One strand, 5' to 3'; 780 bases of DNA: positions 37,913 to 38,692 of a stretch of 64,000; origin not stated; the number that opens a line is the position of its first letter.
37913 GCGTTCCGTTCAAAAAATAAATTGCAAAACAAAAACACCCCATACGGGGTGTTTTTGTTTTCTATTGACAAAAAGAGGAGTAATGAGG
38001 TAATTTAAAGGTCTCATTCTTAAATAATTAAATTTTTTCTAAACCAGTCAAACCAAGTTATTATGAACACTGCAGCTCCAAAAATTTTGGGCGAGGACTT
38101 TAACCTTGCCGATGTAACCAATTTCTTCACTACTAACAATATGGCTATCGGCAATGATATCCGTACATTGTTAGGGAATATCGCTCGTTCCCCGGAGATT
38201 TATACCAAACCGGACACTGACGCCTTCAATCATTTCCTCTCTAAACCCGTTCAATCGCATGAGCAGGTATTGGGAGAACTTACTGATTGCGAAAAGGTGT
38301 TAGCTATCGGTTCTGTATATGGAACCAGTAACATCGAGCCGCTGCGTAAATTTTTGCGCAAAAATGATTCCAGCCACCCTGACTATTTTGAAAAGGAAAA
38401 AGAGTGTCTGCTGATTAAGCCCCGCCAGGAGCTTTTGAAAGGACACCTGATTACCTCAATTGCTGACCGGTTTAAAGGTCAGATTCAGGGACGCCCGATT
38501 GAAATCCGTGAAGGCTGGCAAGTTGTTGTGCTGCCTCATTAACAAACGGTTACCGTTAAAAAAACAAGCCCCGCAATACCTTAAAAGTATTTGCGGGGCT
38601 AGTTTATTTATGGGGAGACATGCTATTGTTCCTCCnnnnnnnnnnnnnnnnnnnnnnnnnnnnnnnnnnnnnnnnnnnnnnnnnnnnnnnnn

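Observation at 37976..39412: Islet splitting the spc operon: hypothetical protein with atypical codon choice plus a divergent adenylate kinase paralog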

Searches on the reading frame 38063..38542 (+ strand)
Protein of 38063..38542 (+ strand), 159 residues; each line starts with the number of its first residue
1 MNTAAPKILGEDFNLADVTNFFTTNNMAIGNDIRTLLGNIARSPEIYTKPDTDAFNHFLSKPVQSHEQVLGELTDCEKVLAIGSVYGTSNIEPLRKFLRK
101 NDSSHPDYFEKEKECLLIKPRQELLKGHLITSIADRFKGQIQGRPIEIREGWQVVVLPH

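Call 3: search_protein_families(library=pfam, proteins=[window:38063-38542:+], max_evalue=1)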
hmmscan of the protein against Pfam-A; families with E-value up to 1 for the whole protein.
window:38063-38542:+ (159 aa): 1 family
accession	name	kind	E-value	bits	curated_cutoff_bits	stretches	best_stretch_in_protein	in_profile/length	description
PF12724.12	Flavodoxin_5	-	0.12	13.2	27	1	71-103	39-71/145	Flavodoxin domain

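Call 9: find_homologous_proteins(query=window:38063-38539:+, max_evalue=0.001)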
Query window:38063-38539:+ (159 aa): 1 proteins with E <= 0.001 among 28 candidates.
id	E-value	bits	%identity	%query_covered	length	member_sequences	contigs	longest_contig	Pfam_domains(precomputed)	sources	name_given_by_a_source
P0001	8.4e-102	356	100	100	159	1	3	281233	-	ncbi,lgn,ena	-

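Call 15: search_protein_families(library=ncbifam, proteins=[window:38063-38542:+], max_evalue=0.01)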
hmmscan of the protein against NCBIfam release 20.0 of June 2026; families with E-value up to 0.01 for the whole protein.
window:38063-38542:+ (159 aa): 0 families

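Call 16: find_encoding_contigs(protein=P0001, flank=3000, max_places=4)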
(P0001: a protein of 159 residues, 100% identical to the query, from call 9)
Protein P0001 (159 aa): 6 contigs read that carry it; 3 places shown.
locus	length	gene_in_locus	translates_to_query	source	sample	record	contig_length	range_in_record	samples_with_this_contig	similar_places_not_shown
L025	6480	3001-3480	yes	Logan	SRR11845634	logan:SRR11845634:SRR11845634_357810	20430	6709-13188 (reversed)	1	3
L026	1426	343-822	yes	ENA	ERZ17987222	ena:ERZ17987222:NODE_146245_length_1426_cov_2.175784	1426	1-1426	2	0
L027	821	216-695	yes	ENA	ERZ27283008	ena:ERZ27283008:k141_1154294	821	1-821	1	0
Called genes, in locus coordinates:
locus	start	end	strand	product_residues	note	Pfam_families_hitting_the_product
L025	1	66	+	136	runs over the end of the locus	PF00237:Ribosomal_L22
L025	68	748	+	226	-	PF07650:KH_2, PF00189:Ribosomal_S3_C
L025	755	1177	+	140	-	PF00252:Ribosomal_L16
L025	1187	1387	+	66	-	PF00831:Ribosomal_L29 (weak)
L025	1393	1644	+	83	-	PF00366:Ribosomal_S17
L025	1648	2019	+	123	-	PF00238:Ribosomal_L14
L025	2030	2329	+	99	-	PF00467:KOW (weak), PF17136:ribosomal_L24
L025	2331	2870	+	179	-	PF00281:Ribosomal_L5, PF00673:Ribosomal_L5_C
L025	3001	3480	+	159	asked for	-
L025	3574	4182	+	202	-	PF00406:ADK, PF13207:AAA_17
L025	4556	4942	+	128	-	PF00410:Ribosomal_S8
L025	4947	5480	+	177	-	PF00347:Ribosomal_L6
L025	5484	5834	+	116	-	PF00861:Ribosomal_L18p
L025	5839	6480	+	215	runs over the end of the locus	PF00333:Ribosomal_S5, PF03719:Ribosomal_S5_C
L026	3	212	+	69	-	?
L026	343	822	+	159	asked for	-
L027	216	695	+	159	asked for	-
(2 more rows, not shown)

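Call 20: search_protein_families(library=phrogs, proteins=[window:38063-38542:+], max_evalue=1)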
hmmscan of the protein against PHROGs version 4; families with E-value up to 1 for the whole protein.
window:38063-38542:+ (159 aa): 1 family
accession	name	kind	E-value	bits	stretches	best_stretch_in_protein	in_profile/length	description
phrog_5004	-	unknown function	0.17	12.5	1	16-70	100-155/213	-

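Call 27: search_protein_representatives(protein=window:38063-38539:+)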
Query: 159 residues. Proteins with E-value up to 0.001 (for the whole library): 4; up to 1e-10: 1; up to 1e-30: 1. The best 4 are listed.
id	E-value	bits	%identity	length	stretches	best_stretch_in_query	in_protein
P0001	2.7e-102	355.5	100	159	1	1-159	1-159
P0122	6.3e-10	55.4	33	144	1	16-155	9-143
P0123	1.6e-09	54.1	31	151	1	15-156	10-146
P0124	3.6e-09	52.9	33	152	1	16-152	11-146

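Call 42: predict_structure(protein=window:38063-38539:+)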
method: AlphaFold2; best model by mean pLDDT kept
length: 159 residues; sequences in the alignment: 1
mean_pLDDT: 46.0   pTM: 0.26
mean pLDDT of the five models: 46.0, 38.7, 35.6, 32.8, 31.2
residues with pLDDT >= 90: 0; 70-90: 0; 50-70: 43; < 50: 116
segments of 3 or more residues with pLDDT < 50: 1-41, 45-47, 61-74, 81-95, 116-127, 136-142, 148-155
pLDDT, mean of each block of 10 residues (from residue 1): 33 42 42 46 50 51 43 50 42 47 49 47 49 49 48 47
secondary structure, 60 per line:
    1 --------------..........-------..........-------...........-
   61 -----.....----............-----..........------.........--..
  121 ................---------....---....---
elements in order: H15-24 H32-41 H49-59 H66-70 H75-86 H92-101 H108-116 H119-136 E146-149 E153-156

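Call 43: find_encoding_contigs(protein=P0122, flank=4000, max_places=3)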
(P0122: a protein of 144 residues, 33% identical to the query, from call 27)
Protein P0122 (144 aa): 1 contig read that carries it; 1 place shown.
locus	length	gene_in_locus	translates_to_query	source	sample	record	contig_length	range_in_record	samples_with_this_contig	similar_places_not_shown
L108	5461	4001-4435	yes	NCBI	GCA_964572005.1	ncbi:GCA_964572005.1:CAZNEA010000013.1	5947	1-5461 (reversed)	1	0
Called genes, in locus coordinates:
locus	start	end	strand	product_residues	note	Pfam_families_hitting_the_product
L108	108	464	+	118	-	PF00203:Ribosomal_S19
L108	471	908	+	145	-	PF00237:Ribosomal_L22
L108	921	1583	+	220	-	PF07650:KH_2, PF00189:Ribosomal_S3_C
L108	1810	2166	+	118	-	PF00252:Ribosomal_L16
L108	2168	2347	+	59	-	PF00831:Ribosomal_L29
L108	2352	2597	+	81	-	PF00366:Ribosomal_S17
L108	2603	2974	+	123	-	PF00238:Ribosomal_L14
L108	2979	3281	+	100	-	PF00467:KOW (weak), PF17136:ribosomal_L24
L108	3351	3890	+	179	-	PF00281:Ribosomal_L5, PF00673:Ribosomal_L5_C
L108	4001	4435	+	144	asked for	-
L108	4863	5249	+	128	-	PF00410:Ribosomal_S8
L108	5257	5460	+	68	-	?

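Call 45: find_encoding_contigs(protein=P0123, flank=4000, max_places=3)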
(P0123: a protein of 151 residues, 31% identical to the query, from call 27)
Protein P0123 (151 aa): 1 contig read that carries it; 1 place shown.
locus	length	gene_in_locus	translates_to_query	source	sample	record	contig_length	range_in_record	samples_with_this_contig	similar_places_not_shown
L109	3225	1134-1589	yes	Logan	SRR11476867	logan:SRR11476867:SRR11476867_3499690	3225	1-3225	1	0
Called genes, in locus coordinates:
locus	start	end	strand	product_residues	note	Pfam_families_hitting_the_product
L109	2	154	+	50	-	?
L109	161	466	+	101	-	PF00467:KOW, PF17136:ribosomal_L24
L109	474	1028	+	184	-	PF00281:Ribosomal_L5, PF00673:Ribosomal_L5_C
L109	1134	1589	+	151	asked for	-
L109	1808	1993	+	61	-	PF00253:Ribosomal_S14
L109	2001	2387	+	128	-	PF00410:Ribosomal_S8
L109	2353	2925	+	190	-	PF00347:Ribosomal_L6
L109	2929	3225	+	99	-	?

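Call 46: find_encoding_contigs(protein=P0124, flank=4000, max_places=3)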
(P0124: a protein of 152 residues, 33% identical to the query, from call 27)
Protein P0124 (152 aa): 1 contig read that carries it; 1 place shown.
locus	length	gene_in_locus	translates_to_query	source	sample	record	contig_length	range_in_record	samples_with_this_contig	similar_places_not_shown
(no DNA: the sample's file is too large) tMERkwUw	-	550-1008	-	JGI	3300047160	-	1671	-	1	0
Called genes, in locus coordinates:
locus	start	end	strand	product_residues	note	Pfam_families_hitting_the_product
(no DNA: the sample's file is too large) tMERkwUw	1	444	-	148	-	?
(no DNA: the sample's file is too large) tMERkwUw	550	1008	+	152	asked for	-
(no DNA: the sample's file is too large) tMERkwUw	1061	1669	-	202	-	?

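Call 47: find_homologous_proteins(query=A2, max_evalue=0.01)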
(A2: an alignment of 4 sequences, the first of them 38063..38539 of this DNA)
Query A2 (4 sequences) (159 aa, profile of the alignment): 4 proteins with E <= 0.01 among 2361 candidates.
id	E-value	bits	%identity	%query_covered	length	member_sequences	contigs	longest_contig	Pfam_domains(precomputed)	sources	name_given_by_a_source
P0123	8.5e-66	238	30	89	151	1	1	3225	-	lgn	-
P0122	3.5e-63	230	31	89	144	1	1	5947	-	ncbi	-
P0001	1.1e-59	218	100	100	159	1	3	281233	-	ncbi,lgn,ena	-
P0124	1.2e-59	218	32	89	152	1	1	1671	-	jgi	jgi:hypothetical protein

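Call 48: search_solved_structures(query=A2, max_evalue=10)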
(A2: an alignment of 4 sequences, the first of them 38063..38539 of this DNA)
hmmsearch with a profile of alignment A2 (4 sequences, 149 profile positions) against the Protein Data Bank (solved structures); distinct sequences matched with E-value up to 10: 4.
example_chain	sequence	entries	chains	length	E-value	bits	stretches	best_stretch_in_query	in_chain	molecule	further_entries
1ud0_A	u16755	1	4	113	0.54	13.4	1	48-108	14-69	70 kDa heat-shock-like protein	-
4kbq_D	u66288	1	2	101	0.71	13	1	48-108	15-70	Heat shock cognate 71 kDa protein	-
8ohd_B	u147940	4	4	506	1.1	12.3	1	78-107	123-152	CDK5 regulatory subunit-associated protein 3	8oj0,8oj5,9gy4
8qfc_C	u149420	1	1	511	1.2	12.3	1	78-107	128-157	CDK5 regulatory subunit-associated protein 3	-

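Call 56: predict_structure(alignment_id=A2)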
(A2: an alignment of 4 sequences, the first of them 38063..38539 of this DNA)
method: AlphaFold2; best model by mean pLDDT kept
length: 159 residues; sequences in the alignment: 4
mean_pLDDT: 77.9   pTM: 0.70
mean pLDDT of the five models: 77.9, 75.7, 74.0, 73.7, 72.4
residues with pLDDT >= 90: 34; 70-90: 84; 50-70: 28; < 50: 13
segments of 3 or more residues with pLDDT < 50: 1-13
pLDDT, mean of each block of 10 residues (from residue 1): 30 52 66 82 67 67 90 88 83 91 94 88 87 88 87 86
secondary structure, 60 per line:
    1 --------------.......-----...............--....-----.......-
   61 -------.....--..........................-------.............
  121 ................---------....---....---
elements in order: H15-21 H27-41 H44-47 H53-59 E68-72 H75-100 H108-136 E146-149 E153-156

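Call 72: fold_search(model_id=the predicted structure, library=viral)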
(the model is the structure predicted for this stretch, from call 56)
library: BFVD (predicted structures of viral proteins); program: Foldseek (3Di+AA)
matches with E <= 10: 445; with E <= 0.001: 0
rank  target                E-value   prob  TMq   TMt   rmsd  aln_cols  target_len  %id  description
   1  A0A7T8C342            2.3e-01  0.33  0.29  0.25  16.4       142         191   15  (no name in the UniProt tables at hand)
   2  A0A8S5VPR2            3.4e-01  0.15  0.25  0.28  12.9       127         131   14  (no name in the UniProt tables at hand)
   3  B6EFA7                3.9e-01  0.57  0.30  0.33   6.6        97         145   16  Uncharacterized protein [Stygiolobus rod-shaped virus]
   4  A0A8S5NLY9            4.3e-01  0.72  0.41  0.62   3.5        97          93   12  Uncharacterized protein [Podoviridae sp. ctmPp58]
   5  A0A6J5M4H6            4.3e-01  0.44  0.26  0.46  12.7        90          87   17  Uncharacterized protein [uncultured Caudovirales phage]
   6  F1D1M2                4.6e-01  0.18  0.25  0.26  14.8       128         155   13  Uncharacterized protein ORF198 [Vibrio phage ICP1]
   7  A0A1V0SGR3            4.9e-01  0.28  0.32  0.15  18.6       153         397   14  Putative sensor histidine kinase [Hokovirus HKV1]
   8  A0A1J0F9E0            5.8e-01  0.97  0.35  0.38   2.1        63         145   14  (no name in the UniProt tables at hand)
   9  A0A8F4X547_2          5.8e-01  0.38  0.33  0.06  23.2       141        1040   11  Uncharacterized protein [Rhizoctonia solani phlegivirus 4]
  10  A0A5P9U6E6            6.2e-01  0.25  0.36  0.34  18.7       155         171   13  (no name in the UniProt tables at hand)
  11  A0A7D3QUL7            6.6e-01  0.90  0.38  0.72   5.7        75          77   16  Uncharacterized protein [Fadolivirus FV1/VV64]
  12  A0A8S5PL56            6.6e-01  0.21  0.30  0.23  10.1       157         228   11  Uncharacterized protein [Siphoviridae sp. ctL0q1]
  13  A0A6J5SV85            7.0e-01  0.08  0.20  0.24  31.7       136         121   11  Uncharacterized protein [uncultured Caudovirales phage]
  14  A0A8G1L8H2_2          7.4e-01  0.84  0.31  0.04   3.5        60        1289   15  (no name in the UniProt tables at hand)
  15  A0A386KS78            7.9e-01  0.16  0.25  0.31  13.8       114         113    7  Uncharacterized protein [Microbacterium phage ValentiniPuff]
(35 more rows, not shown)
